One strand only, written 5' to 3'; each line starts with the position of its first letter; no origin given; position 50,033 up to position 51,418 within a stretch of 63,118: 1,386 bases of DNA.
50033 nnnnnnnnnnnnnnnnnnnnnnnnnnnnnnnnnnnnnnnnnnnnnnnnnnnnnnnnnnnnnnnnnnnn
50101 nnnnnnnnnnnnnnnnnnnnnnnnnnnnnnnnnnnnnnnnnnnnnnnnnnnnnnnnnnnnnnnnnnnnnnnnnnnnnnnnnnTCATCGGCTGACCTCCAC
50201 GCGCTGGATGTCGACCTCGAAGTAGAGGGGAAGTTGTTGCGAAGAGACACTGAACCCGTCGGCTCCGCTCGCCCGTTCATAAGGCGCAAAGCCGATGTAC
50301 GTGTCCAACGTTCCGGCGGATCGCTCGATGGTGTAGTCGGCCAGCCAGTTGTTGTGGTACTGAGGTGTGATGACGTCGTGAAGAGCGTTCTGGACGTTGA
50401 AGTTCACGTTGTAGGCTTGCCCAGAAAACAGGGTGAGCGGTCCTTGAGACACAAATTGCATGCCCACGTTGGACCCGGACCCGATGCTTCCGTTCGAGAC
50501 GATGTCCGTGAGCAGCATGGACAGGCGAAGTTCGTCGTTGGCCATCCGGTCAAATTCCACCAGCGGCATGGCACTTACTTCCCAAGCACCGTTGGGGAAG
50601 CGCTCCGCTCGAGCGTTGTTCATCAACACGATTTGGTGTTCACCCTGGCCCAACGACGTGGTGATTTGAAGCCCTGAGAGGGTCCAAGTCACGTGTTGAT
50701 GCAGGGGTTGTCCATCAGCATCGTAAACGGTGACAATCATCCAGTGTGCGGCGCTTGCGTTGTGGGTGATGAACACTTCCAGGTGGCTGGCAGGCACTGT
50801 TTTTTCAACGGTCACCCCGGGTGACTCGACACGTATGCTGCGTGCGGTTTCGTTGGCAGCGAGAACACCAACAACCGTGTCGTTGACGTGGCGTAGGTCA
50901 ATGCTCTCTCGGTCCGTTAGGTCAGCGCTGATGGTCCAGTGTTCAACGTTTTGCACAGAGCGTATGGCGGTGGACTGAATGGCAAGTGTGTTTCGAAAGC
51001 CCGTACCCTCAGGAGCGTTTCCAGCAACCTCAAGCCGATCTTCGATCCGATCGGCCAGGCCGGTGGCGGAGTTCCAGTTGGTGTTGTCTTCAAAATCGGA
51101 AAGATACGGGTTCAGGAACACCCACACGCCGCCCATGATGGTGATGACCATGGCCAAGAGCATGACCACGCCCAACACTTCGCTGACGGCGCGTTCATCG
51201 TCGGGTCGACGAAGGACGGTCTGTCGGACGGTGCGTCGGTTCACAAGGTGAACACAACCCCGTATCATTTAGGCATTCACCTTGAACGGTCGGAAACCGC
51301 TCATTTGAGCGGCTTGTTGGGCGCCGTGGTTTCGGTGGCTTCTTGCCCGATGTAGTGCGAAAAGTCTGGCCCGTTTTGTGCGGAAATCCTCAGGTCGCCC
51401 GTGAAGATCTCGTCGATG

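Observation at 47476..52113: MBL hydrolase followed by three translationally coupled class III signal-peptide proteins, with no pilus ATPase, platform or peptidase nearby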

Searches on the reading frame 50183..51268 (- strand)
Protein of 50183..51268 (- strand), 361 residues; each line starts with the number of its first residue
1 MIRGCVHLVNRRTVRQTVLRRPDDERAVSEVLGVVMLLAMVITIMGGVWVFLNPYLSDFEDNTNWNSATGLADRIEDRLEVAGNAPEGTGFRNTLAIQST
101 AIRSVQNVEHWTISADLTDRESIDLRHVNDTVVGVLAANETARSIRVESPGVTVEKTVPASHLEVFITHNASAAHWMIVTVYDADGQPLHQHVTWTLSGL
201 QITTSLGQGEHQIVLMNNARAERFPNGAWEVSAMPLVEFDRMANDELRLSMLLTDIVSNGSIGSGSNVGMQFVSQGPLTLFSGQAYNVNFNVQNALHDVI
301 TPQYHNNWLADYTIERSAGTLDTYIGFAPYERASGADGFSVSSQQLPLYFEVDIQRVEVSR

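Call 6: search_protein_families(library=pfam, proteins=[window:50183-51268:-], max_evalue=0.1)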
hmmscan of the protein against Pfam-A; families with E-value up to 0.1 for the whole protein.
window:50183-51268:- (361 aa): 4 families
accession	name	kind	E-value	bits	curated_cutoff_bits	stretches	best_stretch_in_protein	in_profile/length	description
PF23960.2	DUF7289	-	7.7e-06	26.1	27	1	26-81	1-60/238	Family of unknown function (DUF7289)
PF07790.16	Pilin_N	-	0.00071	20.8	25.2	1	26-53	1-28/78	Archaeal Type IV pilin, N-terminal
PF17996.7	CE2_N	-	0.0068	16.9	27.9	1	143-218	11-83/108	Carbohydrate esterase 2 N-terminal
PF23928.1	DUF7266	-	0.03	14.5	27.6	1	24-137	2-109/145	Family of unknown function (DUF7266)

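Call 7: search_protein_families(library=ncbifam, proteins=[window:50183-51268:-], max_evalue=0.1)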
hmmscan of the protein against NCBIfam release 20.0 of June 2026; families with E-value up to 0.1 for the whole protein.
window:50183-51268:- (361 aa): 2 families
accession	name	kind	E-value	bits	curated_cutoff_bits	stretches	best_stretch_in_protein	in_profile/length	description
TIGR02537.2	arch_flag_Nterm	domain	0.0057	16.1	20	1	24-43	1-20/33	archaellin/type IV pilin N-terminal domain-containing protein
NF046073.1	UpsA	equivalog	0.096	12.8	130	0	26-67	2-43/136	pilin subunit UpsA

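Call 15: find_homologous_proteins(query=window:50183-51268:-, max_evalue=0.001)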
Query window:50183-51268:- (361 aa): 213 proteins with E <= 0.001 among 4261 candidates; the best 120 are listed.
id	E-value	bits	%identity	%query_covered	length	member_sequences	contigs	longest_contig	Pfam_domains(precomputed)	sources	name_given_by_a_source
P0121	3.3e-237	804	100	100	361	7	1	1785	PF23960.3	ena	-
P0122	2.1e-234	795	98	100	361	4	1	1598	PF23960.3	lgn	-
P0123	2.3e-225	765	95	100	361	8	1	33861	PF23960.3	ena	-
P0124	2.7e-210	716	89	100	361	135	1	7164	PF23960.3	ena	-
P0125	9.6e-207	704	87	100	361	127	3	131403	PF23960.3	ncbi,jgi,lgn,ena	jgi:flagellin-like protein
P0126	1.6e-205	700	86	100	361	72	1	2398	-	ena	-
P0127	7.4e-201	685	86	100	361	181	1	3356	PF23960.3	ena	-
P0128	3.3e-199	679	84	100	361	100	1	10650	PF23960.3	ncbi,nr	ncbi:MAG: hypothetical protein VX996_04205 [Candidatus Thermoplasmatota archaeon]|nr:hypothetical pr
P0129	7.9e-199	678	83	100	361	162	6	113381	PF23960.3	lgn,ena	-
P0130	6.9e-194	662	82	98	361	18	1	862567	PF23960.3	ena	-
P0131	4.2e-192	656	82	99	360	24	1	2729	PF23960.3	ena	-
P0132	6.1e-190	649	80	100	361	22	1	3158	PF23960.3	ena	-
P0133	1.0e-189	648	81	100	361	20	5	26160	PF23960.3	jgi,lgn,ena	jgi:flagellin-like protein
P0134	3.5e-189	646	79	100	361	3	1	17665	PF23960.3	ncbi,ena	-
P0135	4.9e-189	646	80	98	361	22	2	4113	PF23960.3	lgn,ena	-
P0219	1.3e-111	391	48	100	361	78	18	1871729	-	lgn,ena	-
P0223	7.8e-109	382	50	97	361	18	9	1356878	PF23960.3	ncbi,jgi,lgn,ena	-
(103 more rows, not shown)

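Call 16: find_encoding_contigs(protein=P0219, flank=10000, max_places=3)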
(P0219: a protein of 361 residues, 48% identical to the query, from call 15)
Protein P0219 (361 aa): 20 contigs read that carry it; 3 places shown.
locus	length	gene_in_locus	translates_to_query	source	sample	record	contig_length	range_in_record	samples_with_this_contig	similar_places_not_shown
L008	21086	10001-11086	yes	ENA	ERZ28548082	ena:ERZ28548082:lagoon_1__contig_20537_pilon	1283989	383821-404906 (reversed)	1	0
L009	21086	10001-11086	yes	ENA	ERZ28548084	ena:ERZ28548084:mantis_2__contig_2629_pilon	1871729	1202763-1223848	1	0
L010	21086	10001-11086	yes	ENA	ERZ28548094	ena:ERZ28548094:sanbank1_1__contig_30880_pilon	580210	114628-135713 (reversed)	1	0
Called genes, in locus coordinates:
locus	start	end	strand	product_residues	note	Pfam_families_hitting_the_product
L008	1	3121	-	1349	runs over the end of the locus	-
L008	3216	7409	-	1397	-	-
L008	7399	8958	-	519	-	-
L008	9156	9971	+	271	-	PF00753:Lactamase_B, PF23023:Anti-Pycsar_Apyc1 (weak), PF12706:Lactamase_B_2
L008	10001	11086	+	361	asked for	-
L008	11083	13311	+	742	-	PF23960:DUF7289 (faint)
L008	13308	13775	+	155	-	-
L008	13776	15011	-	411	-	PF14559:TPR_19 (faint), PF13176:TPR_7 (faint), PF13181:TPR_8 (faint), PF13432:TPR_16 (faint), PF07721:TPR_4 (faint), PF13424:TPR_12 (weak), PF17874:TPR_MalT (weak), PF13424:TPR_12, +5 more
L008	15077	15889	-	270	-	PF13191:AAA_16, PF25201:nSTAND6 (faint), PF13401:AAA_22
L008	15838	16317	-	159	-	-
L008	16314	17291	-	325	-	-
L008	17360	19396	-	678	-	-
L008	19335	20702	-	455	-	PF13229:Beta_helix (weak)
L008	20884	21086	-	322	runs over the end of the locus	PF00082:Peptidase_S8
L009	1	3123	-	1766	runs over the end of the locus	-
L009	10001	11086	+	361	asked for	-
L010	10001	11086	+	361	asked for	-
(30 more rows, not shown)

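Call 17: find_encoding_contigs(protein=P0223, flank=10000, max_places=3)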
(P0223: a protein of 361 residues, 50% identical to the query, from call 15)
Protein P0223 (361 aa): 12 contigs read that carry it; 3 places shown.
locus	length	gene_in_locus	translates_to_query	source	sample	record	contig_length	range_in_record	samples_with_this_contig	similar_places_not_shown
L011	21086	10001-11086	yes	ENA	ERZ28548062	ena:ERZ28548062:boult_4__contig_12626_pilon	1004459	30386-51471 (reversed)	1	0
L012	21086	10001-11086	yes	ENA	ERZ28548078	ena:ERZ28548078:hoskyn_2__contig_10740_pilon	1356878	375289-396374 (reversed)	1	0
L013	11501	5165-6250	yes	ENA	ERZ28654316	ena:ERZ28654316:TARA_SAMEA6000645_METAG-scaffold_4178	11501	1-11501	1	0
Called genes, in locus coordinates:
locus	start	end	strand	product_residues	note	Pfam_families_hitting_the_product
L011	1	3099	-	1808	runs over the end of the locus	-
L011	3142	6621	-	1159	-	-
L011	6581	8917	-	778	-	PF18884:TSP3_bac (faint)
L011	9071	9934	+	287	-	PF23023:Anti-Pycsar_Apyc1 (weak), PF00753:Lactamase_B, PF12706:Lactamase_B_2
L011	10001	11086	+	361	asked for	PF23960:DUF7289 (weak)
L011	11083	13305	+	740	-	PF23960:DUF7289 (faint)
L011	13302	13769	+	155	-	-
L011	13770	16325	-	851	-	PF13191:AAA_16, PF25201:nSTAND6 (faint), PF13401:AAA_22 (weak), PF13176:TPR_7 (faint), PF17874:TPR_MalT, PF00515:TPR_1 (faint), PF13424:TPR_12, PF17874:TPR_MalT, +5 more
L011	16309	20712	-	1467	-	PF13229:Beta_helix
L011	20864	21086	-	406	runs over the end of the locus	PF00082:Peptidase_S8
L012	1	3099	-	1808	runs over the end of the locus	-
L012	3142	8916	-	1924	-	-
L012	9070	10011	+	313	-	PF00753:Lactamase_B, PF23023:Anti-Pycsar_Apyc1 (weak), PF12706:Lactamase_B_2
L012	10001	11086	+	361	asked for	PF23960:DUF7289 (weak)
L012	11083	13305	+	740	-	PF23960:DUF7289 (faint)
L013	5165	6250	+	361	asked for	PF23960:DUF7289 (weak)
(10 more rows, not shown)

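Call 38: predict_structure(alignment_id=A2)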
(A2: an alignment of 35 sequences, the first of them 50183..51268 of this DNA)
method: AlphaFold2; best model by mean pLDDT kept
length: 361 residues; sequences in the alignment: 35
mean_pLDDT: 80.1   pTM: 0.73
mean pLDDT of the five models: 80.1, 77.2, 76.0, 75.7, 73.9
residues with pLDDT >= 90: 128; 70-90: 157; 50-70: 34; < 50: 42
segments of 3 or more residues with pLDDT < 50: 1-21, 23-28, 51-61
pLDDT, mean of each block of 10 residues (from residue 1): 37 40 47 65 56 40 71 87 85 74 88 91 85 88 92 90 88 86 93 93 85 91 90 91 89 88 72 89 92 88 90 87 86 69 88 92 82
secondary structure, 60 per line:
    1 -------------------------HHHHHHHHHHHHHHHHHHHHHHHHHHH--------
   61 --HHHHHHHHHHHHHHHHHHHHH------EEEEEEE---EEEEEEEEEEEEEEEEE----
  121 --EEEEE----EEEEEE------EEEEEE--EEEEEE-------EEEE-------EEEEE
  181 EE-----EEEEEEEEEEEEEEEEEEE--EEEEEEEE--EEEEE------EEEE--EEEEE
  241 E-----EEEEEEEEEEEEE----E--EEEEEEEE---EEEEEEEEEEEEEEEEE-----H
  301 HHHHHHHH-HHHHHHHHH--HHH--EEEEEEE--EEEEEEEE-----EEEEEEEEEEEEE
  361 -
elements in order: H26-52 H63-83 E90-96 E100-116 E123-127 E132-137 E144-149 E152-157 E165-168 E176-182 E188-206 E209-216 E219-223 E230-233 E236-241 E247-259 E267-274 E278-294 H300-308 H310-318 E326-332 E335-342 E348-360

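Call 40: fold_search(model_id=the predicted structure, library=pdb)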
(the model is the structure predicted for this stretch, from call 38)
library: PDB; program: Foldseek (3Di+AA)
matches with E <= 10: 1100; with E <= 0.001: 0
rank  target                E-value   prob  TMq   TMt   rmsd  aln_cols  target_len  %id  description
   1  5cxf_A                4.2e-03  0.08  0.08  0.06  30.3       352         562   12  Crystal structure of the extracellular domain of glycoprotein B from Human Cytomegalovirus (released 2015-10-28)
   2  8bl3                  8.5e-03  0.66  0.13  0.28  17.9       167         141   12  De novo single-chain immunoglobulin dimer scIg12 (released 2023-10-04)
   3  7fbi_A                1.0e-02  0.06  0.08  0.06  33.3       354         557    9  Cryo-EM structure of EBV gB in complex with nAbs 3A3 and 3A5 (released 2022-07-13)
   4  9fls_A                1.1e-02  0.13  0.12  0.13  44.5       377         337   10  CryoEM structure of the fragment-3 (2061-2397) in the grappling hook protein A (GhpA) in the bacterium Aureispira sp.  (released 2024-10-16)
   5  7kdp_A                1.3e-02  0.08  0.10  0.07  32.1       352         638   10  HCMV prefusion gB in complex with fusion inhibitor WAY-174865 (released 2021-03-17)
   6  3umn_A                1.6e-02  0.99  0.17  0.44  15.2       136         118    7  Crystal Structure of Lamin-B1 (released 2011-11-30)
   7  8a1f_B                1.6e-02  0.03  0.05  0.05  29.6       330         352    6  Human PTPRK N-terminal domains MAM-Ig-FN1 (released 2023-03-15)
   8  9bhx                  1.6e-02  0.47  0.15  0.06  20.1       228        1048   13  Structure of the extracellular domain of Protein Sevenless (released 2025-01-22)
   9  8sso_E                2.0e-02  0.99  0.16  0.51   4.2        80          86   15  AurA bound to danusertib and inhibiting monobody Mb2 (released 2023-09-06)
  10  5dft_B                2.0e-02  0.99  0.16  0.48   4.6        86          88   23  Structure of the Eleventh Type III Domain from Human Fibronectin (released 2016-09-14)
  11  8xjc_A                2.0e-02  0.10  0.10  0.12  20.6       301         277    9  a novel haemophore of of Riemerella anatipestifer (released 2025-06-25)
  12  7sko_B                2.1e-02  1.00  0.14  0.59   3.3        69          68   23  De novo synthetic protein DIG8-CC (orthogonal space group) (released 2022-10-12)
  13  6hpw                  2.1e-02  0.51  0.13  0.25  16.2       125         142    9  Crystal structure of ENL (MLLT1) in complex with compound 20 (released 2018-11-28)
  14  7jna_A                2.3e-02  0.06  0.08  0.10  24.2       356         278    9  Cryo-EM structure of human proton-activated chloride channel PAC at pH 8 (released 2020-11-11)
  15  8a1f_A                2.3e-02  0.03  0.06  0.07  29.5       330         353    6  Human PTPRK N-terminal domains MAM-Ig-FN1 (released 2023-03-15)
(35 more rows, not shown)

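Call 55: search_protein_families(library=pfam, alignment_id=A2, max_evalue=0.01)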
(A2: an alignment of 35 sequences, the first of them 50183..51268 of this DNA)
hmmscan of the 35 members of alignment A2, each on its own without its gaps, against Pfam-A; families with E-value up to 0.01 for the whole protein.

A. member 1, window:50183-51268:- (361 aa): 3 families
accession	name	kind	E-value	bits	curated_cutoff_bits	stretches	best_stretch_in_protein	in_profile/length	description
PF23960.2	DUF7289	-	7.7e-06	26.1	27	1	26-81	1-60/238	Family of unknown function (DUF7289)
PF07790.16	Pilin_N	-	0.00071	20.8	25.2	1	26-53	1-28/78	Archaeal Type IV pilin, N-terminal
PF17996.7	CE2_N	-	0.0068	16.9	27.9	0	143-218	11-83/108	Carbohydrate esterase 2 N-terminal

B. families by the number of members that match (of 35 scanned): 4 families
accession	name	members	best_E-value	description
PF23960.2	DUF7289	34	1.2e-06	Family of unknown function (DUF7289)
PF07790.16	Pilin_N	30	0.0001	Archaeal Type IV pilin, N-terminal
PF23928.1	DUF7266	2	0.0046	Family of unknown function (DUF7266)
PF17996.7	CE2_N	1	0.0068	Carbohydrate esterase 2 N-terminal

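Call 89: search_solved_structures(query=A2, max_evalue=5, show_alignments=2)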
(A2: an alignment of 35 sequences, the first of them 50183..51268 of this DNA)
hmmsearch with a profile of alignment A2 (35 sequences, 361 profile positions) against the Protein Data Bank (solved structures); distinct sequences matched with E-value up to 5: 3.
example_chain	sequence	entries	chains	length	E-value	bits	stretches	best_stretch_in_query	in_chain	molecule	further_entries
8gi2_A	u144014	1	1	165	0.15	14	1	20-43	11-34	Natrinema pilin, PilA2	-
7ase_C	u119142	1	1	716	0.53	12.2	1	104-191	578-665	Eukaryotic translation initiation factor 3 subunit 8, putative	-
1lu4_A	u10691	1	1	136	0.55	12.1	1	274-321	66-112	SOLUBLE SECRETED ANTIGEN MPT53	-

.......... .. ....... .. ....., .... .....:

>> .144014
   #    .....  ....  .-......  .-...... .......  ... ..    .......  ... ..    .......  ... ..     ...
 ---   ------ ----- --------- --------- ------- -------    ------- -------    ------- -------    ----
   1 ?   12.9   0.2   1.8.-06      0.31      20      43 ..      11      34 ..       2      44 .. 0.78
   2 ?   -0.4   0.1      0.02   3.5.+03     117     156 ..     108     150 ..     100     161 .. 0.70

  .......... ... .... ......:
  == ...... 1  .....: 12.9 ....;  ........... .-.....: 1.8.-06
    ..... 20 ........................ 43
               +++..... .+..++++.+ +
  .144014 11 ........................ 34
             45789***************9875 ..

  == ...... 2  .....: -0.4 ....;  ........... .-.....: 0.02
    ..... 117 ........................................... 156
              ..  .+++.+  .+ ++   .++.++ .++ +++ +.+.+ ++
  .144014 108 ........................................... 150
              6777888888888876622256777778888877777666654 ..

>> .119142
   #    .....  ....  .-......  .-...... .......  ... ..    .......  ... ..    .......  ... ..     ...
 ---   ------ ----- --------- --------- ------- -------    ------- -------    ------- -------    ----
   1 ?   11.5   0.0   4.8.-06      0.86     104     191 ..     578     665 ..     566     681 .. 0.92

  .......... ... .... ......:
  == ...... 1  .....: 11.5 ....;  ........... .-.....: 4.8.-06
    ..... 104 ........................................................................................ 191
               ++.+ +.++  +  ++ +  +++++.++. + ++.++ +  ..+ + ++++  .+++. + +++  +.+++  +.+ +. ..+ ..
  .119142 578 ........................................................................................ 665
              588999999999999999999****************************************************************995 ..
